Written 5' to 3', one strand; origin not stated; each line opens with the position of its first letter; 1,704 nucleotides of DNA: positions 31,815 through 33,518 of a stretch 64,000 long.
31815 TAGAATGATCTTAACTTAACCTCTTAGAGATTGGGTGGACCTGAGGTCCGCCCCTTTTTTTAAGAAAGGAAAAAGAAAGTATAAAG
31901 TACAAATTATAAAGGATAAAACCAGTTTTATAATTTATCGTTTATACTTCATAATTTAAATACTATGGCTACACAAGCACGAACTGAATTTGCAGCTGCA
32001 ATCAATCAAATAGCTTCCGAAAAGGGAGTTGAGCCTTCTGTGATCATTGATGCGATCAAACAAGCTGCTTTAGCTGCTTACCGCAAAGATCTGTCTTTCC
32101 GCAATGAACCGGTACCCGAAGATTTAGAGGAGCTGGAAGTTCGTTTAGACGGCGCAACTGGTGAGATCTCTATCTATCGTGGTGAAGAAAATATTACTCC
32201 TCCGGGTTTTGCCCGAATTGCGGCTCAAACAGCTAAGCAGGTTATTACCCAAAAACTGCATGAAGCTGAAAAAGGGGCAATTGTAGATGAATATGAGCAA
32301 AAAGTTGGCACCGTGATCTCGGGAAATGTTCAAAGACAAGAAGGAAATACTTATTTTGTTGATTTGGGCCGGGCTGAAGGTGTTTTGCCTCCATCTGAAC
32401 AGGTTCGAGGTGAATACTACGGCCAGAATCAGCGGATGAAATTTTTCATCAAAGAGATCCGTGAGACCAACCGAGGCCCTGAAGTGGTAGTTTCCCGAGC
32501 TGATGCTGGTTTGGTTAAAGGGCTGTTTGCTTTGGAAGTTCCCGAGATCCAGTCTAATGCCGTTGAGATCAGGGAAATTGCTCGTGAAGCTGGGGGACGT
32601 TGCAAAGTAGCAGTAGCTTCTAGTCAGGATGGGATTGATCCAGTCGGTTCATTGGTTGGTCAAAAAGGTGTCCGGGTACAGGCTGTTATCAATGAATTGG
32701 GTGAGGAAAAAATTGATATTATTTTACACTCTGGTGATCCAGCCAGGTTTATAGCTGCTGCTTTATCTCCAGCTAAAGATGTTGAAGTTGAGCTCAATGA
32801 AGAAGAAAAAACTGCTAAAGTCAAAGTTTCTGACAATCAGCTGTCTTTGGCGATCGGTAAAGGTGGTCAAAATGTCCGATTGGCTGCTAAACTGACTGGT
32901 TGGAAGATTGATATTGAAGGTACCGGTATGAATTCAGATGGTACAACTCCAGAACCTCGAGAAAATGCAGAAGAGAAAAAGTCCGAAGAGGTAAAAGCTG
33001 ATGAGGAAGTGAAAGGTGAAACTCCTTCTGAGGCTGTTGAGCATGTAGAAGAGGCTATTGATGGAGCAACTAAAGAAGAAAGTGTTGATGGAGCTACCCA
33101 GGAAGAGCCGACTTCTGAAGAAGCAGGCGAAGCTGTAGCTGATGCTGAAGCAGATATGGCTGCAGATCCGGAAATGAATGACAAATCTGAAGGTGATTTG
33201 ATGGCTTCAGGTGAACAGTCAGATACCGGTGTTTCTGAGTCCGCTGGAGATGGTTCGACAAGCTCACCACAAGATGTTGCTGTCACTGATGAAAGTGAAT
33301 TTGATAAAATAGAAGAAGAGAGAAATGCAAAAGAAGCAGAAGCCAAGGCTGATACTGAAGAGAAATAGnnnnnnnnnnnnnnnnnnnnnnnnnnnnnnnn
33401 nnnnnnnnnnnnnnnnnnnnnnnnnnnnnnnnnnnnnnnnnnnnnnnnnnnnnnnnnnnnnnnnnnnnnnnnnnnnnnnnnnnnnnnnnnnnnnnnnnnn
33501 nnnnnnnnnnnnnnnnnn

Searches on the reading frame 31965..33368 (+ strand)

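Call 11: search_protein_families(library=pfam, proteins=[window:31965-33368:+], max_evalue=0.001)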
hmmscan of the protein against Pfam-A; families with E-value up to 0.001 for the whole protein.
window:31965-33368:+ (467 aa): 5 families
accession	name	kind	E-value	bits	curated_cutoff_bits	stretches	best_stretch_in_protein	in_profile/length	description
PF13184.12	KH_5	-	1.9e-23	82.8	27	1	209-276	1-68/69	NusA-like KH domain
PF08529.16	NusA_N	-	2.7e-14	53.9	23.8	2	8-73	1-58/119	NusA N-terminal domain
PF23095.1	KH_NusA_C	-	0.00024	21.5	34.2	1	286-317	3-34/59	Transcription termination/antitermination protein NusA, KH domain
PF07650.23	KH_2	-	0.00081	19.6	22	0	263-315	6-58/78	KH domain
PF00575.29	S1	-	0.00091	20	22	1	112-172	2-69/74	S1 RNA binding domain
